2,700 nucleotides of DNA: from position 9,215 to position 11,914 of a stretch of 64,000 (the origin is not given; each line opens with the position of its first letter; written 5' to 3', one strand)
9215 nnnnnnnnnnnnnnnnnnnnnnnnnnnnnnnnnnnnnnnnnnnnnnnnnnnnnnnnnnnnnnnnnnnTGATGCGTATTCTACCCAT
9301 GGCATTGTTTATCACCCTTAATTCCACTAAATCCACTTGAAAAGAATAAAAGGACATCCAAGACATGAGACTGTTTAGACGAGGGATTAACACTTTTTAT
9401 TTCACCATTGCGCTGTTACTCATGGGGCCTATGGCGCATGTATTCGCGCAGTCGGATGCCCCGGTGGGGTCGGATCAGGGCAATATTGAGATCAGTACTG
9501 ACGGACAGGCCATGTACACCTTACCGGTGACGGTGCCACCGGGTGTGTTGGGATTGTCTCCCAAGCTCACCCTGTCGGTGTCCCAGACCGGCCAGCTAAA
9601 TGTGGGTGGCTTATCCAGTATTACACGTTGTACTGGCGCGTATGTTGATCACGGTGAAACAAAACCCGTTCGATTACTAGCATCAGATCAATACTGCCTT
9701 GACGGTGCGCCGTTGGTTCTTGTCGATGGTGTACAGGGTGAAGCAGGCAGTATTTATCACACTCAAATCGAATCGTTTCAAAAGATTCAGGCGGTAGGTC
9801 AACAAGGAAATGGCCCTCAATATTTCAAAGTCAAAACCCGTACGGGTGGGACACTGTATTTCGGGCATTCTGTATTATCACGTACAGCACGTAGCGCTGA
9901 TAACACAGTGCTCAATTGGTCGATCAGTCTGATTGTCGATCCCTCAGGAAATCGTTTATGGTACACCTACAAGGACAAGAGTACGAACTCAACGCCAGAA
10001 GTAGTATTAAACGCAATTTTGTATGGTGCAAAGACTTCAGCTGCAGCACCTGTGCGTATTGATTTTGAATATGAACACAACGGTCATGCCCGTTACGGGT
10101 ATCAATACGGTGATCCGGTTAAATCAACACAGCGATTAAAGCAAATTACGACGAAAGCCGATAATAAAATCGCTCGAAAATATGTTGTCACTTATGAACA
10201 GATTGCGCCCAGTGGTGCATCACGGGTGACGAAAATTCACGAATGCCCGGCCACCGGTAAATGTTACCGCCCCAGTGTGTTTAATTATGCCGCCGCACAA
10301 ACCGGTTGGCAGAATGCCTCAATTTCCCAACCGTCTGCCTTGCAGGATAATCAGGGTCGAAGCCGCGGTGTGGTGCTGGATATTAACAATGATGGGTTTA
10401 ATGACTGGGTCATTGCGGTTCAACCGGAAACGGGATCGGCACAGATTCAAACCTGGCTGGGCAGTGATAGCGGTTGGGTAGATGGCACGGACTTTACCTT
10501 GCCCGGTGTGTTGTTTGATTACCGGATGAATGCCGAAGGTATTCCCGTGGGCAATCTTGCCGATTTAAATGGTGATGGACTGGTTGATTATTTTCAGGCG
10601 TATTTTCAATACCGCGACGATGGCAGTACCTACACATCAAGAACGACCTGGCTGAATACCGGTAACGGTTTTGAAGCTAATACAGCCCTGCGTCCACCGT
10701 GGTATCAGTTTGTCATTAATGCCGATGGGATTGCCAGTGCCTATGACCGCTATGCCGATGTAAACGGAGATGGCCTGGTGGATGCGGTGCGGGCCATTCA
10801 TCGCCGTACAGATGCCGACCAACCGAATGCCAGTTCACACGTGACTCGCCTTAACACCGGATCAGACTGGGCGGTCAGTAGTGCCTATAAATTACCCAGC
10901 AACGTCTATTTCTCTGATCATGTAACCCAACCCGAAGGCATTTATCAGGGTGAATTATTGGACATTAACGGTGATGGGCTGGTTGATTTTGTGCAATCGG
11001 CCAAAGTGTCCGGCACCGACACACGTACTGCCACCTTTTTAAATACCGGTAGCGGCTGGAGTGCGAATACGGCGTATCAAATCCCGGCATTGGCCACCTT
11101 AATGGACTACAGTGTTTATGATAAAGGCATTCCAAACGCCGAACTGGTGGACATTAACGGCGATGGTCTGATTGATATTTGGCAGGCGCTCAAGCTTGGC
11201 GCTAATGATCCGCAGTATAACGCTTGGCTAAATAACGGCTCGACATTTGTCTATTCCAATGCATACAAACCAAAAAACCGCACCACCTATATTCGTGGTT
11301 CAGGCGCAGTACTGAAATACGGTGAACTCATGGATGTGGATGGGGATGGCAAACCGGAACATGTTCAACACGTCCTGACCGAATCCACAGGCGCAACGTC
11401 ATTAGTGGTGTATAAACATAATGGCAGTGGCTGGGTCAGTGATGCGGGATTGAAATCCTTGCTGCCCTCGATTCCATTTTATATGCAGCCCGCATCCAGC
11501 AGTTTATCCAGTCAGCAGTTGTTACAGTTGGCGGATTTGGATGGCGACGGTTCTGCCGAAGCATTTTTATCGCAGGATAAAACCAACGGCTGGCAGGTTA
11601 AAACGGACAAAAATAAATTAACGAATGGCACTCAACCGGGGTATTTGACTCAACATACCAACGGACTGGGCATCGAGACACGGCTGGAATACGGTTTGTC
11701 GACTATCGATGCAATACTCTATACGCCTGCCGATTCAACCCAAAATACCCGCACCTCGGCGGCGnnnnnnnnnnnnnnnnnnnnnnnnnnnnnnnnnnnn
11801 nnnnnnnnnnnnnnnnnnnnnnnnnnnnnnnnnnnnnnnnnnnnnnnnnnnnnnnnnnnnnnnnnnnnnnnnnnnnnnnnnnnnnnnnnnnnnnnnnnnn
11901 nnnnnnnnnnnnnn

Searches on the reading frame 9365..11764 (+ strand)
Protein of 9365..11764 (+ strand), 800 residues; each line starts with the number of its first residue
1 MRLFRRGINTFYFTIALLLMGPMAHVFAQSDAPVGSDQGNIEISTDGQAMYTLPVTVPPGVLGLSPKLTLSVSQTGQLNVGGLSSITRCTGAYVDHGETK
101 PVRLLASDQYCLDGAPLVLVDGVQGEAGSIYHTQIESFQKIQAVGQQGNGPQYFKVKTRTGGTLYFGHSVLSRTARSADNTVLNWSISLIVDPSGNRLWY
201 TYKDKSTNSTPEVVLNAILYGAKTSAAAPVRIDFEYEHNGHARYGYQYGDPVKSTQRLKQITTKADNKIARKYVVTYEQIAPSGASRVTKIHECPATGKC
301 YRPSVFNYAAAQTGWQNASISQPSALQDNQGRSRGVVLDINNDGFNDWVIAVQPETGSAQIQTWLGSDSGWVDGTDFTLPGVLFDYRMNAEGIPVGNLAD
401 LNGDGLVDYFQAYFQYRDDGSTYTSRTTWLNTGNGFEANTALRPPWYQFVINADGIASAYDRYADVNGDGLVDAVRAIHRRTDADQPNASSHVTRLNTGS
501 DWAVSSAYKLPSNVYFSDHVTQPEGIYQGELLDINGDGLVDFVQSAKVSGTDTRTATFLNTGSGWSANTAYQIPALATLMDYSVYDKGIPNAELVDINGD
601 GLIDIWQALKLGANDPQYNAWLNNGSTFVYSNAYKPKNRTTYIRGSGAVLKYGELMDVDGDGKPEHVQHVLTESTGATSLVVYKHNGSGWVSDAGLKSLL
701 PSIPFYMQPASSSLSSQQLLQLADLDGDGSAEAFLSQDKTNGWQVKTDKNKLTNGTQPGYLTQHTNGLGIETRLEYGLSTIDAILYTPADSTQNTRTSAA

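Call 10: find_related_loci(query=window:9365-11764:+, collection=genome_contigs, flank=10000)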
Query window:9365-11764:+ (800 aa) in genome_contigs; peptide patterns used: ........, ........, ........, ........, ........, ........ (x = any residue, [..] = any of these).
27 stretches matched a pattern; 3 encode a relative of the query (tblastn E <= 1e-3); 3 distinct loci.
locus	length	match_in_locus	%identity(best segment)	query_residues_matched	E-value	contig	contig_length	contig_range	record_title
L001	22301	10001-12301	62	33-800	0e+0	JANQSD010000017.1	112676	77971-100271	MAG: Arenicellales bacterium isolate IP29b_bin.88 k99_3298369, whole genome shotgun sequence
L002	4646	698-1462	28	327-605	3e-6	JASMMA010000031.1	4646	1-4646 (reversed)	MAG: Planctomycetota bacterium isolate Arabian9_MAG_53 NODE_31_length_4646_cov_3.781790, whole genome shotgun sequence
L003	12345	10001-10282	33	326-408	2e-5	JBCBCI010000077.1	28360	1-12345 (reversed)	MAG: Cyanobacteria bacterium J06592_8 NODE_77_length_28360_cov_14.367288, whole genome shotgun sequence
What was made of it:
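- Tried and rejected: L002 and L003 are only distant FG-GAP matches and were not used (call 10).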

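Call 12: search_protein_families(library=pfam, proteins=[L001:9095-9466:+, L001:9482-9835:+, L001:8197-8796:+, L001:7258-7956:-], max_evalue=0.1)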
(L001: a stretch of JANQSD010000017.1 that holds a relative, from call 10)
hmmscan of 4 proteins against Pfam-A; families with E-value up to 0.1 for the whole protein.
L001:9095-9466:+ (123 aa): 0 families

L001:9482-9835:+ (117 aa): 0 families

L001:8197-8796:+ (199 aa): 1 family
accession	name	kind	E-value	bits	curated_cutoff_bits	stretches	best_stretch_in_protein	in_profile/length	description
PF13532.12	2OG-FeII_Oxy_2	-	7.6e-15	56.1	31.2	1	59-191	51-194/194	2OG-Fe(II) oxygenase superfamily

L001:7258-7956:- (232 aa): 3 families
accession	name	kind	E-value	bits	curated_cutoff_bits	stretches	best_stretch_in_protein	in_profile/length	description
PF12706.13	Lactamase_B_2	-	3.2e-24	86.1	27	1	21-194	2-200/200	Beta-lactamase superfamily domain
PF13483.12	Lactamase_B_3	-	1.4e-19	71.1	24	1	5-193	2-160/160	Beta-lactamase superfamily domain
PF00753.33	Lactamase_B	-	5.6e-11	43.2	22.7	1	15-174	11-171/196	Metallo-beta-lactamase superfamily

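Call 111: search_protein_families(library=pfam, proteins=[L001:18378-18995:+], max_evalue=0.01)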
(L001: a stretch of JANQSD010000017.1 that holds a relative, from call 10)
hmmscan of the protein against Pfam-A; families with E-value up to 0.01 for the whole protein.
L001:18378-18995:+ (205 aa): 0 families

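Call 112: search_protein_families(library=pfam, proteins=[L001:9881-10930:+], max_evalue=1)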
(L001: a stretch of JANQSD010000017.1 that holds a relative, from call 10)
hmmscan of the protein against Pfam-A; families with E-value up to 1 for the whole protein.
L001:9881-10930:+ (350 aa): 1 family
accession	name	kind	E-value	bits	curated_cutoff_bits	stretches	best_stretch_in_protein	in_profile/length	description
PF03534.18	SpvB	-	3.1e-06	27.1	22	1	54-217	4-184/287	Salmonella virulence plasmid 65kDa B protein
